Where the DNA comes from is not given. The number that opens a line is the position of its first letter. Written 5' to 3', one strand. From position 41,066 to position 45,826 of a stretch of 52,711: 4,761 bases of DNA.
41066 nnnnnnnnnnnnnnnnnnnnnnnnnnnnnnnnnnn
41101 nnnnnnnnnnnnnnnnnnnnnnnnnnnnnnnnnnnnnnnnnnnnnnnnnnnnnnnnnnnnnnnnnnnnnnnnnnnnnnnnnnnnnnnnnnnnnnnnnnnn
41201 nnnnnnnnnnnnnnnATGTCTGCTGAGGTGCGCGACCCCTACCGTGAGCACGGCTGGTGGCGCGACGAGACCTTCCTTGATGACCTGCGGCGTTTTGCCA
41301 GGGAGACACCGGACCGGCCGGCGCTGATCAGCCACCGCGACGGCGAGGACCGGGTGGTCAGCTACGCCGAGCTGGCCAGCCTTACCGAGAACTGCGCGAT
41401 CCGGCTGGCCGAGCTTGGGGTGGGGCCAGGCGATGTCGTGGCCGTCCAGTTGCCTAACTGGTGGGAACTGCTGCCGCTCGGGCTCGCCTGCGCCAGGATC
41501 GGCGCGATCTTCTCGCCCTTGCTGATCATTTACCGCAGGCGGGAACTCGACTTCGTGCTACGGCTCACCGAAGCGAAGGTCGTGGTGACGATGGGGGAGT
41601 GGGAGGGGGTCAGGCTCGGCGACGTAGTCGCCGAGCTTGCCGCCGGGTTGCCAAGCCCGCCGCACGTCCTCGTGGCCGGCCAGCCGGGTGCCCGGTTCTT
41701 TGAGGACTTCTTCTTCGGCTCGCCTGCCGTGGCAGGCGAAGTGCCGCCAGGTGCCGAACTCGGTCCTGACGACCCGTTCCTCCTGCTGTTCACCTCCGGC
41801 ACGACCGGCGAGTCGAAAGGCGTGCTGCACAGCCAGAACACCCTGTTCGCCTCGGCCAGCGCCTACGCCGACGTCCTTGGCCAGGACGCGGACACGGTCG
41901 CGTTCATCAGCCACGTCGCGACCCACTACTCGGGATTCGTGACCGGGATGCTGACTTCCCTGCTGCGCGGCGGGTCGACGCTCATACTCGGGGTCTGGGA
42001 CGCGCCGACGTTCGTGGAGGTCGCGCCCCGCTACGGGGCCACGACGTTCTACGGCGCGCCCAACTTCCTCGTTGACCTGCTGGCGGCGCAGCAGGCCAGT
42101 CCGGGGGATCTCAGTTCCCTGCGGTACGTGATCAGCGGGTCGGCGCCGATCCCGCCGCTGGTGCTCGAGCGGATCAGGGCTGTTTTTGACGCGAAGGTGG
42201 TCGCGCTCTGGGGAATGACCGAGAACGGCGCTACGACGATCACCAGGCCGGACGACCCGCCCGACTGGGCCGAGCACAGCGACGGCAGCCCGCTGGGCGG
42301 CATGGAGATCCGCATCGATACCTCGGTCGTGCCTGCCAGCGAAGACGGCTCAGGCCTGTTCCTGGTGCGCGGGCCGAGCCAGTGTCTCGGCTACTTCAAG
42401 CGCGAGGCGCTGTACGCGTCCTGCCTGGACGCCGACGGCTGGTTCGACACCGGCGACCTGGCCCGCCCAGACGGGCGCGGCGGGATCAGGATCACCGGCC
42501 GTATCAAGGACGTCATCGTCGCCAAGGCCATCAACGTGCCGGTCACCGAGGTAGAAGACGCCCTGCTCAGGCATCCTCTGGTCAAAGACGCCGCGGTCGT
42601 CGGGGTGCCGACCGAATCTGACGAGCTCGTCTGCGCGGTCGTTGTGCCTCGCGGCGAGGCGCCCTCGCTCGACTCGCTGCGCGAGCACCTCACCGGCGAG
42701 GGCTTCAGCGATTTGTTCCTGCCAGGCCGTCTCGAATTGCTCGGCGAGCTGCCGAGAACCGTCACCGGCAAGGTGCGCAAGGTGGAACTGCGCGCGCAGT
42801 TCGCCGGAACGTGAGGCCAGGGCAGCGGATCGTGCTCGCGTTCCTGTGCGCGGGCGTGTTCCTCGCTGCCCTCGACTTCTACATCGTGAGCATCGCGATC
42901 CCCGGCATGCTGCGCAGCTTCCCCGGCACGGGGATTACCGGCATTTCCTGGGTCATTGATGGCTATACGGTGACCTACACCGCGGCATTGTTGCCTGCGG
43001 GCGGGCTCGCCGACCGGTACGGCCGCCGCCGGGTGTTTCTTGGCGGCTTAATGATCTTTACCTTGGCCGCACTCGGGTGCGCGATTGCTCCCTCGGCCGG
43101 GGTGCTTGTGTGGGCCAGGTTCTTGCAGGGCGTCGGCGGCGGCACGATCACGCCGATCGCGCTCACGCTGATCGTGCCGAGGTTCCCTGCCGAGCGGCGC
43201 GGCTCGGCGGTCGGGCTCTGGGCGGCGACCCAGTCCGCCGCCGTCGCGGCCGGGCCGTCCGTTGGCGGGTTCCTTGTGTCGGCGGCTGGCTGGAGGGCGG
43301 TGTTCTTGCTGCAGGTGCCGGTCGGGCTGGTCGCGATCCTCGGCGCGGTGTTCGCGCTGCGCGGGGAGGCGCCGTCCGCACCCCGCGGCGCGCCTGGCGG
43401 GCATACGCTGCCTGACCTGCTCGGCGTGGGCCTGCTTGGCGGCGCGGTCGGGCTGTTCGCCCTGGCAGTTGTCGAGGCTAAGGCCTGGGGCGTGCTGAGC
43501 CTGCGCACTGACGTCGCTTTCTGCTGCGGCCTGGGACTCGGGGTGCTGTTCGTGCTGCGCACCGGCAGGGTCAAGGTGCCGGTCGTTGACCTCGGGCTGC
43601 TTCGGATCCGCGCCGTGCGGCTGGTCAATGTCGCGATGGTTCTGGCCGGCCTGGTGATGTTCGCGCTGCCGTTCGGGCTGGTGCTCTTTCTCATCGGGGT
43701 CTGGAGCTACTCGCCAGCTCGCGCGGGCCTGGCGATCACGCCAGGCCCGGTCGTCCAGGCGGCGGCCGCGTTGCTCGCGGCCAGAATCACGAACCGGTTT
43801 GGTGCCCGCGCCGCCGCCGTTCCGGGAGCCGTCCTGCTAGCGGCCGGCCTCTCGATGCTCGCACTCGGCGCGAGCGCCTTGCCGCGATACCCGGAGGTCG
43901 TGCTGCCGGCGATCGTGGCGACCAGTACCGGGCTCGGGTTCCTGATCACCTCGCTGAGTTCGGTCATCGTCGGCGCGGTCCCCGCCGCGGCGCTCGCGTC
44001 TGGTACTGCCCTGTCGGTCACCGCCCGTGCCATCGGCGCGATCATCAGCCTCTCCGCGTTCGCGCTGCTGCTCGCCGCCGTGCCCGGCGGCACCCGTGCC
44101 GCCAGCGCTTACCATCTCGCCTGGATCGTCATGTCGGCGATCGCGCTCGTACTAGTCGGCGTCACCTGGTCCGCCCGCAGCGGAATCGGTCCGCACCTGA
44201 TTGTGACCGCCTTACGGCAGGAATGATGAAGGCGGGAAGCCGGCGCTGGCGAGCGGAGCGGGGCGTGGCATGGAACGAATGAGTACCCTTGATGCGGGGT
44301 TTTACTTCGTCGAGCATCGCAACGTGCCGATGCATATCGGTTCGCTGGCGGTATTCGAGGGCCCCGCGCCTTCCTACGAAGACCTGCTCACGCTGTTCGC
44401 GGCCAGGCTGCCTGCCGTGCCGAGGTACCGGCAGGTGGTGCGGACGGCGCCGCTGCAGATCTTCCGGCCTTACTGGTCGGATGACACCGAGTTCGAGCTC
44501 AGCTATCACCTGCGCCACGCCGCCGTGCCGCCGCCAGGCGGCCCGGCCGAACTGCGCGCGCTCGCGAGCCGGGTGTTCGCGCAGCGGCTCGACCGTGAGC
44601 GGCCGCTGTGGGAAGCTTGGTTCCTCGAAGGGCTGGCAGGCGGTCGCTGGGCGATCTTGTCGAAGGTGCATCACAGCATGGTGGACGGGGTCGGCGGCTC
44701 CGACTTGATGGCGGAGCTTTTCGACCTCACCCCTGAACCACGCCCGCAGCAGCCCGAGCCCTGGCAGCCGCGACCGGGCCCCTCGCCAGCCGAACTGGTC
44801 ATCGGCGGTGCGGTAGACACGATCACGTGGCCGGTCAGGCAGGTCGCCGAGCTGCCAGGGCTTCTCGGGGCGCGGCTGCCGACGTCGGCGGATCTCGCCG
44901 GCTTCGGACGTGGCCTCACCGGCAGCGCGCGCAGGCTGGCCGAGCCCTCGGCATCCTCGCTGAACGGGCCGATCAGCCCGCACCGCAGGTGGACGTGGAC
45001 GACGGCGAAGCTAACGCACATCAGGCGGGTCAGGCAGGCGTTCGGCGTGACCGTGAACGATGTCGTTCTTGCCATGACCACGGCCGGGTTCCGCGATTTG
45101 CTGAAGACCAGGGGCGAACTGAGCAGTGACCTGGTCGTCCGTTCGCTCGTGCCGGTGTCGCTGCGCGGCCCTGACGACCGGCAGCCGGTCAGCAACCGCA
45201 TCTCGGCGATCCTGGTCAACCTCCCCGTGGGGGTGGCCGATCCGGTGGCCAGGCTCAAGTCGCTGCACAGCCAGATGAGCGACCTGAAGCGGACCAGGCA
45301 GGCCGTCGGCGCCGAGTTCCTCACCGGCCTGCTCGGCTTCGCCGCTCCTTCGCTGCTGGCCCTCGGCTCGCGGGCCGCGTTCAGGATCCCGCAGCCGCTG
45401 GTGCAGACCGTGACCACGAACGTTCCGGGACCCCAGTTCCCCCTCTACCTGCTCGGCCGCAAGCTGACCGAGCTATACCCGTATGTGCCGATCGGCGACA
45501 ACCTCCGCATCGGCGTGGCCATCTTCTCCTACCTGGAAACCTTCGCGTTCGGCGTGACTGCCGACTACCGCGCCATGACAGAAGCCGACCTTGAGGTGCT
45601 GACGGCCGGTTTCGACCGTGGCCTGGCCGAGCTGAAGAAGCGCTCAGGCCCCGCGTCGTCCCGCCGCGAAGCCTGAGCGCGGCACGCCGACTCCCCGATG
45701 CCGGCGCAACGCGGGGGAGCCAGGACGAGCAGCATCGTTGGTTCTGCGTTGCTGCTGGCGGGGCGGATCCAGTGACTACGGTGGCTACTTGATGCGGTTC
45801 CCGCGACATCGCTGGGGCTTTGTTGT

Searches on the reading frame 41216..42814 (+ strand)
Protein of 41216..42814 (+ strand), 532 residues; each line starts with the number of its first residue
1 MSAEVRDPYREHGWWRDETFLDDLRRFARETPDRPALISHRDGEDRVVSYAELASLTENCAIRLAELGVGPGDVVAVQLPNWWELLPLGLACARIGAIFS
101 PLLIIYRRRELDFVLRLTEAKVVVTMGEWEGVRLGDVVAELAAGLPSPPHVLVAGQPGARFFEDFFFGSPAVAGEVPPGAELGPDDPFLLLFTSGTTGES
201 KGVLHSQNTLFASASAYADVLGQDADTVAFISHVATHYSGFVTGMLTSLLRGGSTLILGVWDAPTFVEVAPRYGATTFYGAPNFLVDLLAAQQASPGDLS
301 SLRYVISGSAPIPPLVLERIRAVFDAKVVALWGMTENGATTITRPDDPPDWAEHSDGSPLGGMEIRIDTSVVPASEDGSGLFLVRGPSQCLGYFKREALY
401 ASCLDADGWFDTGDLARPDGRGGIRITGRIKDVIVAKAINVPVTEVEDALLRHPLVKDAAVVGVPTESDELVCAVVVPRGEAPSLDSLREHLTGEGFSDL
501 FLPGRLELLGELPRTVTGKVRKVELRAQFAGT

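Call 72: search_protein_families(library=pfam, proteins=[window:41216-42814:+], max_evalue=0.000001)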
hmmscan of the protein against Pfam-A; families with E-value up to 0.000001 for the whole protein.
window:41216-42814:+ (532 aa): 2 families
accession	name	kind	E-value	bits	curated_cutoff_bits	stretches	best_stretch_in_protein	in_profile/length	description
PF00501.34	AMP-binding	-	7.3e-68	229.5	29.9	1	25-394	2-384/384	AMP-binding enzyme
PF13193.12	AMP-binding_C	-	3.6e-13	50.7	24.5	1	445-519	1-76/76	AMP-binding enzyme C-terminal domain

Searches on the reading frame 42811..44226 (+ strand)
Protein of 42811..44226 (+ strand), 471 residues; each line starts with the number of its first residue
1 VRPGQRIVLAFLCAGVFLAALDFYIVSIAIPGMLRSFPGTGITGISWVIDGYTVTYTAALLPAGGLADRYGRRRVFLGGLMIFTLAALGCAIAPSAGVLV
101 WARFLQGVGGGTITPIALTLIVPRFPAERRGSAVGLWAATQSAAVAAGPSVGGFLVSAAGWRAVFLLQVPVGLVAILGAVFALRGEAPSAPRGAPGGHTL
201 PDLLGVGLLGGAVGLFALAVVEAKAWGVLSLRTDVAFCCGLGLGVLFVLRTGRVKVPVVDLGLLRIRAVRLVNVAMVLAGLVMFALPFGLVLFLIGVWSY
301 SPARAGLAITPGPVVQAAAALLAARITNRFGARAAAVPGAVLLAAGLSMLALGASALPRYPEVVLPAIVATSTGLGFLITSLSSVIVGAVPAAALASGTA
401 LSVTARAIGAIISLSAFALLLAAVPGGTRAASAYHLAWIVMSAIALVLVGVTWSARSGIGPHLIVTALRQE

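Call 72: search_protein_families(library=pfam, proteins=[window:42811-44226:+], max_evalue=0.000001)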
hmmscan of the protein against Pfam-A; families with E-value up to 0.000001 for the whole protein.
window:42811-44226:+ (471 aa): 1 family
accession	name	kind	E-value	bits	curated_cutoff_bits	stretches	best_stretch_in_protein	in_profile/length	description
PF07690.21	MFS_1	-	5.8e-40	137.7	33.4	1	12-193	1-182/347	Major Facilitator Superfamily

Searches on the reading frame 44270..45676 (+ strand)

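Call 11: search_protein_families(library=pfam, proteins=[window:44270-45676:+])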
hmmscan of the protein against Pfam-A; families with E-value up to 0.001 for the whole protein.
window:44270-45676:+ (468 aa): 2 families
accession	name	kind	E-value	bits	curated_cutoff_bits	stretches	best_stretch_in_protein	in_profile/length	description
PF03007.21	WS_DGAT_cat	-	1.8e-71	241.4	23.6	1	4-266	1-263/263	Wax ester synthase/diacylglycerol acyltransferase catalytic domain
PF06974.18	WS_DGAT_C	-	3.1e-26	92.6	20.7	1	308-456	2-145/145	WS/DGAT C-terminal domain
